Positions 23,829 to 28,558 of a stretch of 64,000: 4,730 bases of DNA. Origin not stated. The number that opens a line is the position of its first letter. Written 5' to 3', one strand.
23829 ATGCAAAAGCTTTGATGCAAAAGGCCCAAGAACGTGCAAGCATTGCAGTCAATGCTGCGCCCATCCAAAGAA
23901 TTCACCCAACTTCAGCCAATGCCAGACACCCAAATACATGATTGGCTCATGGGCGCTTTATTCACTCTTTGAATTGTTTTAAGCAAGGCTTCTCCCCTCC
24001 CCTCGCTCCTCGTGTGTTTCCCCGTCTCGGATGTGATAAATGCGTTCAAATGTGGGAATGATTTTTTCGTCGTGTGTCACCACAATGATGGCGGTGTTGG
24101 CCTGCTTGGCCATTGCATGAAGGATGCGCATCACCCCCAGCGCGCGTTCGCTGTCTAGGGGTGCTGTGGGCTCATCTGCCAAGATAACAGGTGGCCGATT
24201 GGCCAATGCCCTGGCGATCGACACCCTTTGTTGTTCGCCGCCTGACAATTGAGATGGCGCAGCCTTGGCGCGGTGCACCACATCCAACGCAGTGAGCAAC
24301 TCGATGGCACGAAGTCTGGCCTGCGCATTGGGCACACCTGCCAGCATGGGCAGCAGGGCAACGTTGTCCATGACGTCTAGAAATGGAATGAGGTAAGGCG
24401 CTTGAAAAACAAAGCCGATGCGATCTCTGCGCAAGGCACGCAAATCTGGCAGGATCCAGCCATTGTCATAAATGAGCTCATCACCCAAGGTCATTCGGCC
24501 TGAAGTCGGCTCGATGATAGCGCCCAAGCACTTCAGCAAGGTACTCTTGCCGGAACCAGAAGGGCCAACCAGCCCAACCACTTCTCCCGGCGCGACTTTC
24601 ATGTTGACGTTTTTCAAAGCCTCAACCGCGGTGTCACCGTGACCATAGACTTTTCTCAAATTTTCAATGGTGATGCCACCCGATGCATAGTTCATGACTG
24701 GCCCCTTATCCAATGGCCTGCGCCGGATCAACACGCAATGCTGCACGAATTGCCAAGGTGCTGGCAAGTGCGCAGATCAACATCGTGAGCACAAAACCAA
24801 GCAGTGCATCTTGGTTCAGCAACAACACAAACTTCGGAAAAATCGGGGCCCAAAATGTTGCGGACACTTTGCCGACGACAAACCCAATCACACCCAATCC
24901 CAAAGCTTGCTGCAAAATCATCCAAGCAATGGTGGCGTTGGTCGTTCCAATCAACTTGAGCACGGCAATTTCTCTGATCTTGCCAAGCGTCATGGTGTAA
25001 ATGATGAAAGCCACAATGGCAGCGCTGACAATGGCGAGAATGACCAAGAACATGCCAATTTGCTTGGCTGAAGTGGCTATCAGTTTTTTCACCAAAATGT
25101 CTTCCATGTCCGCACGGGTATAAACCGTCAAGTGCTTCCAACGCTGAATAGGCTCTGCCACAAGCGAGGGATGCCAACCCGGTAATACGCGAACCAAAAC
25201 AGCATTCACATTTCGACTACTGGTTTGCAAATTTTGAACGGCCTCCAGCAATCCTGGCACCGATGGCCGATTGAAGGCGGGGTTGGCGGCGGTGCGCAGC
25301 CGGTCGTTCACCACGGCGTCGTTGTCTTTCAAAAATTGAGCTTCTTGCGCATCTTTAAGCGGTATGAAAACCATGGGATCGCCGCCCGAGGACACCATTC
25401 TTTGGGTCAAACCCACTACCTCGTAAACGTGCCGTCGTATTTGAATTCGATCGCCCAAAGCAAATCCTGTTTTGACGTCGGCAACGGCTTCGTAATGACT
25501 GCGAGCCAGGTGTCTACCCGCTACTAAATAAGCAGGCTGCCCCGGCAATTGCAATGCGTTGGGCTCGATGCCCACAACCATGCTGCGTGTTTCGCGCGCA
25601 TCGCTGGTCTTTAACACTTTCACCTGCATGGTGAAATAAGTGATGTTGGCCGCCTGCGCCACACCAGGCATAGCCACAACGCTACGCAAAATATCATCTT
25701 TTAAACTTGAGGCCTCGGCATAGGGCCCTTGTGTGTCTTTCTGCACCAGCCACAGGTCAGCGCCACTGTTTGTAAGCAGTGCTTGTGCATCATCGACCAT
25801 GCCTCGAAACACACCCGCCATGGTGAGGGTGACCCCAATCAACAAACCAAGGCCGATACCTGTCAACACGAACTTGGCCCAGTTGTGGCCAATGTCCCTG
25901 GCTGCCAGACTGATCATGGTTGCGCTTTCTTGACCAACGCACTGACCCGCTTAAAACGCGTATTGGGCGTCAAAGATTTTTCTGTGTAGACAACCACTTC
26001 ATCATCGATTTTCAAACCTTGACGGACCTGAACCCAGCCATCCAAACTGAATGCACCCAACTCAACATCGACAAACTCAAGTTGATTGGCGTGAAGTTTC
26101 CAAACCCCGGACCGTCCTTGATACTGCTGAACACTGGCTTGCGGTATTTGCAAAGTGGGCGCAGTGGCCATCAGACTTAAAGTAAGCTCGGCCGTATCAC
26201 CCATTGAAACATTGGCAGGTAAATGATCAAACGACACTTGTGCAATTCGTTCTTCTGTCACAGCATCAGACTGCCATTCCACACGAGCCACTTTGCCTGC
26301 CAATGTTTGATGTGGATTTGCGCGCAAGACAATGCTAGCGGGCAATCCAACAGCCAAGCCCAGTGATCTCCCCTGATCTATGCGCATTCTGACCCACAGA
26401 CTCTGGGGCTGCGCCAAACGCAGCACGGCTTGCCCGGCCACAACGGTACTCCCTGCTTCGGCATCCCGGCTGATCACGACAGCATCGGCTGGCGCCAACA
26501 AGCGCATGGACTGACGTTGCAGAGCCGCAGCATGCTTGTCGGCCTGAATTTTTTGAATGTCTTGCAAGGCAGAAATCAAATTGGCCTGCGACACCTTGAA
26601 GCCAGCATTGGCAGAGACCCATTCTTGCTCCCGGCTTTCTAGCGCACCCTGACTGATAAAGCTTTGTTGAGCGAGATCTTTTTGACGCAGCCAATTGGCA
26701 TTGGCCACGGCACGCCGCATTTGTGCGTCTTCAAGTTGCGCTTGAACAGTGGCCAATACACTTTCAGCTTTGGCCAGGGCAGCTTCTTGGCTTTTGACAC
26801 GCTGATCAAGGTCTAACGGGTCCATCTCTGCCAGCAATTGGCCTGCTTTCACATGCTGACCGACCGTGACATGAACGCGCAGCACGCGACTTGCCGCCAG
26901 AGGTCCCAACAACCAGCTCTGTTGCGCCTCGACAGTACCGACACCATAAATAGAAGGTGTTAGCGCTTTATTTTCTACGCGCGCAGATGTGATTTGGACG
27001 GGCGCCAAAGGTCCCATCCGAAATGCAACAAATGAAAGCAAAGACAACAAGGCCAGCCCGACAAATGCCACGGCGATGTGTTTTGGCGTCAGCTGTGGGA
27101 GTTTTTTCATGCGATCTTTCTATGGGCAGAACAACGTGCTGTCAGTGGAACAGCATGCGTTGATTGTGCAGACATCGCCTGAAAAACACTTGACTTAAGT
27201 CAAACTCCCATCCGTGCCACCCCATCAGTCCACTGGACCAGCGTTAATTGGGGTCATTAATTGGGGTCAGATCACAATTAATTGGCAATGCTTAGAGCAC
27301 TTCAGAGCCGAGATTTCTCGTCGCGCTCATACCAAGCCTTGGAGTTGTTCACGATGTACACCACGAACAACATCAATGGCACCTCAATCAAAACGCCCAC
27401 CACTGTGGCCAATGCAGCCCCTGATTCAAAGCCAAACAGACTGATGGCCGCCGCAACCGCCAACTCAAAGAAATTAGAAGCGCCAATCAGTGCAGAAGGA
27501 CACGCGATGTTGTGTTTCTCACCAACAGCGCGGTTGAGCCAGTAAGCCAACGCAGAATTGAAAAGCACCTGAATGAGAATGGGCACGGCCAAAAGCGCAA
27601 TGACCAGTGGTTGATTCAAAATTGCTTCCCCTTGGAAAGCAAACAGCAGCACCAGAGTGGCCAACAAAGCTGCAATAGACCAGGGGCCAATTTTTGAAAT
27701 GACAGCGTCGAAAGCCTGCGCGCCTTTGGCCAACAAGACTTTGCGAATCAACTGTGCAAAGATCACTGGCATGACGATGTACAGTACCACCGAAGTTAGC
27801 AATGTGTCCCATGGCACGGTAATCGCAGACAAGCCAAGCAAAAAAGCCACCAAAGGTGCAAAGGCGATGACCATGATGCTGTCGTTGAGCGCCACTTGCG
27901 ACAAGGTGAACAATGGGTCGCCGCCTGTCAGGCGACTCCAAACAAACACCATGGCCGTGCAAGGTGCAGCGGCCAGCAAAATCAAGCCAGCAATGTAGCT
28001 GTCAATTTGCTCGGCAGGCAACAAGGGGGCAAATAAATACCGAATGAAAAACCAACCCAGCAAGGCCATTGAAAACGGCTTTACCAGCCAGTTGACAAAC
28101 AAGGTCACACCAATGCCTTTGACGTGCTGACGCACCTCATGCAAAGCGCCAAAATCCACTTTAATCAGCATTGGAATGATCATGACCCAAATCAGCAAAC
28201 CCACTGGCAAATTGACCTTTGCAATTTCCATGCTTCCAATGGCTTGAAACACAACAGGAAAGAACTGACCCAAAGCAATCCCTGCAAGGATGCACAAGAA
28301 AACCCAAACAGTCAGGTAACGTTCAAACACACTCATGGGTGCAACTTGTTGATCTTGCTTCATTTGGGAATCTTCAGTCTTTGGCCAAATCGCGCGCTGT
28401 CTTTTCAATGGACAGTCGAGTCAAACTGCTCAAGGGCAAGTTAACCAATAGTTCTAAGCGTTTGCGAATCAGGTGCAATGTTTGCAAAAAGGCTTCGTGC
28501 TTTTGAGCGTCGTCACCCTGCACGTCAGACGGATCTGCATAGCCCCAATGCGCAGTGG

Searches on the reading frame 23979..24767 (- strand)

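Call 3: search_protein_families(library=pfam, proteins=[window:23979-24767:-])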
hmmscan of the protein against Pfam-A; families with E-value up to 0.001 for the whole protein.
window:23979-24767:- (262 aa): 5 families
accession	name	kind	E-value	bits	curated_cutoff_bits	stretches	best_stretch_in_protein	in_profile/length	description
PF00005.33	ABC_tran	-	2.1e-34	119.5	25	1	51-202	1-137/137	ABC transporter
PF02463.25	SMC_N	-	4.3e-08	33.3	40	1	165-248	128-213/220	RecF/RecN/SMC N terminal domain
PF13304.12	AAA_21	-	7e-07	30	27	1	64-84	2-22/304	AAA domain, putative AbiEii toxin, Type IV TA system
PF13191.12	AAA_16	-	5.7e-05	24.1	32.6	1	57-199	18-140/167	AAA ATPase domain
PF13555.12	AAA_29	-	0.00013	22.1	27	1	54-89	15-50/61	P-loop containing region of AAA domain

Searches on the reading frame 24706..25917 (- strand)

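Call 3: search_protein_families(library=pfam, proteins=[window:24706-25917:-])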
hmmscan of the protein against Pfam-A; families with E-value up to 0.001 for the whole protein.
window:24706-25917:- (403 aa): 2 families
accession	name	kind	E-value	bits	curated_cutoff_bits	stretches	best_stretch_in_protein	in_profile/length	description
PF12704.14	MacB_PCD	-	6.6e-14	53.1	27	1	17-197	2-181/207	MacB-like periplasmic core domain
PF02687.27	FtsX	-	2.4e-11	44.1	25.5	1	289-398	2-120/120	FtsX-like permease C-terminal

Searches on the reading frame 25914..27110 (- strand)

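Call 3: search_protein_families(library=pfam, proteins=[window:25914-27110:-])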
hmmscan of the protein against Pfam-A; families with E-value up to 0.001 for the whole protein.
window:25914-27110:- (398 aa): 4 families
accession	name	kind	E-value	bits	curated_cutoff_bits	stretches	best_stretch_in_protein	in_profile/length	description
PF13437.12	HlyD_3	-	3.8e-13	50.5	22.2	1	204-296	2-95/106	HlyD family secretion protein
PF16576.10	HlyD_D23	-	6.9e-13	48.8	30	1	51-285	3-192/214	Barrel-sandwich domain of CusB or HlyD membrane-fusion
PF13533.13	Biotin_lipoyl_2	-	7.5e-07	29.3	29.8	1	73-97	8-32/32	Biotin-lipoyl like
PF00364.28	Biotin_lipoyl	-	0.00026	21.2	22.1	0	71-97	11-37/73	Biotin-requiring enzyme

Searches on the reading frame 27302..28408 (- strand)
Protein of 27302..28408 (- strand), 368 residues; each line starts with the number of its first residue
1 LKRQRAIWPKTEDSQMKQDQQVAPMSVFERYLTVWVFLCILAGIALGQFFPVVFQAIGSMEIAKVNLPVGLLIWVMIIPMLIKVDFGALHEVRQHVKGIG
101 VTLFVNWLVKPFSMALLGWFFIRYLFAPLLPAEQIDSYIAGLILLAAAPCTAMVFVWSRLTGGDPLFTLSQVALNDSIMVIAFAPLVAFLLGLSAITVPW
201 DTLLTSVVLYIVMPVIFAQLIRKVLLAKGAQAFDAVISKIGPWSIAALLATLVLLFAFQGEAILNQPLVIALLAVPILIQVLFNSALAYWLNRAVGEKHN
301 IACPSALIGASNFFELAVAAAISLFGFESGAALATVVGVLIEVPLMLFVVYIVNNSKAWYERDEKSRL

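Call 3: search_protein_families(library=pfam, proteins=[window:27302-28408:-])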
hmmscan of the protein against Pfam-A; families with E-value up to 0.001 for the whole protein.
window:27302-28408:- (368 aa): 1 family
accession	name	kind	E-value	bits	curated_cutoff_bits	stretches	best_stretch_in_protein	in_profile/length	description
PF01758.21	SBF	-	2.9e-32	112.4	24.3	1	71-265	2-190/191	Sodium Bile acid symporter family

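Call 5: search_protein_families(library=ncbifam, proteins=[window:27302-28408:-], max_evalue=0.00001)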
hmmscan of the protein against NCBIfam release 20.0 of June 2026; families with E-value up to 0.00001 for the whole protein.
window:27302-28408:- (368 aa): 1 family
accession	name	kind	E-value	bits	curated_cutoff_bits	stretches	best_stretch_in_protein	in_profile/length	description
TIGR00832.1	acr3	equivalog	1.5e-117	392.6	282.8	1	25-352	1-326/327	ACR3 family arsenite efflux transporter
